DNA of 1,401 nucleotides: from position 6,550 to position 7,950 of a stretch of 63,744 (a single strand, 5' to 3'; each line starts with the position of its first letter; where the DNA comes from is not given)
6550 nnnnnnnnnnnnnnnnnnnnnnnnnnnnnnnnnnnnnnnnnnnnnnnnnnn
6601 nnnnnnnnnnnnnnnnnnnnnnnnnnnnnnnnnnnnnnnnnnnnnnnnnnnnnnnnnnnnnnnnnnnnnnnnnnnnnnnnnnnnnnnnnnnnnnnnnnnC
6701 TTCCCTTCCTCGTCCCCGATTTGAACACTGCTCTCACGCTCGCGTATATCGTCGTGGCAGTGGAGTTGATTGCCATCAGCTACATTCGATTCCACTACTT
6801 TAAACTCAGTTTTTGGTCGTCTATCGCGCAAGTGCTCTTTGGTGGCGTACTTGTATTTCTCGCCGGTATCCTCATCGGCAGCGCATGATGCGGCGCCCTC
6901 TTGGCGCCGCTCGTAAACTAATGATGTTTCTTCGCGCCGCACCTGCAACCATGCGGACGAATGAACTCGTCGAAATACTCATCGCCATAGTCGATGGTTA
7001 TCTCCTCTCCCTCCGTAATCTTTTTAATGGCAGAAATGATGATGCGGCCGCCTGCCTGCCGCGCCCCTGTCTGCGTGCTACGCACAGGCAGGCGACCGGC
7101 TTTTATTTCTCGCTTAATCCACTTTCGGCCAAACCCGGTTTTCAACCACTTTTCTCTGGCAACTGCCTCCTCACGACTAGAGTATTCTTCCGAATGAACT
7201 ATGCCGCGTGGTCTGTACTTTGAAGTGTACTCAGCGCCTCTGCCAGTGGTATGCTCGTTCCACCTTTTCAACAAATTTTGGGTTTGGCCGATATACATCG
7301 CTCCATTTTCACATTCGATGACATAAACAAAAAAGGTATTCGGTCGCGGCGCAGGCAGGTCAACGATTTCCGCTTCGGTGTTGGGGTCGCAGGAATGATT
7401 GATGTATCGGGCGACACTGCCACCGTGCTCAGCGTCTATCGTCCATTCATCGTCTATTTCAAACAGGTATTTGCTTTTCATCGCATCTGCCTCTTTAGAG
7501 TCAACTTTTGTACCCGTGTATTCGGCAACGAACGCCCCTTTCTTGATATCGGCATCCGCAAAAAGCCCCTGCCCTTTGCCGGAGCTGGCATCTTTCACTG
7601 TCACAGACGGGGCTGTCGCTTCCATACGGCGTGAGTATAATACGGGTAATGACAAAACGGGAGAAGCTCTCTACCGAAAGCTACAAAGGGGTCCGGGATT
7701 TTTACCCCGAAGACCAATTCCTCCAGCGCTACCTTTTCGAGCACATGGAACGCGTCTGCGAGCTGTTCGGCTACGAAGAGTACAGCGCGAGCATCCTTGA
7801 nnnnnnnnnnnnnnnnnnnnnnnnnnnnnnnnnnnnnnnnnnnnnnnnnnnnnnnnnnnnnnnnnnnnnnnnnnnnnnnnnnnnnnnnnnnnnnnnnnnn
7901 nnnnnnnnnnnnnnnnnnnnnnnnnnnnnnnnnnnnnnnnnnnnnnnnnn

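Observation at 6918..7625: SET-domain methyltransferase gene with an in-frame GIY-YIG nuclease domain inserted in the SET-C beta-turn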

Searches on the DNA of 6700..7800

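Call 67: search_rna_families(source=window, start=6700, end=7800, threshold=evalue, max_evalue=1)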
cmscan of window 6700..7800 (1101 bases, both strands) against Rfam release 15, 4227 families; matches with E-value up to 1: 2.
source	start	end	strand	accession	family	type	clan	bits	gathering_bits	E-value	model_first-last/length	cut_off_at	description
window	7028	7113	+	RF00660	mir-214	Gene; miRNA;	-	20.9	66.7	0.041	1-101/101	no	mir-214 microRNA precursor family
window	7030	7115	-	RF00660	mir-214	Gene; miRNA;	-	16.9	66.7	0.68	1-101/101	no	mir-214 microRNA precursor family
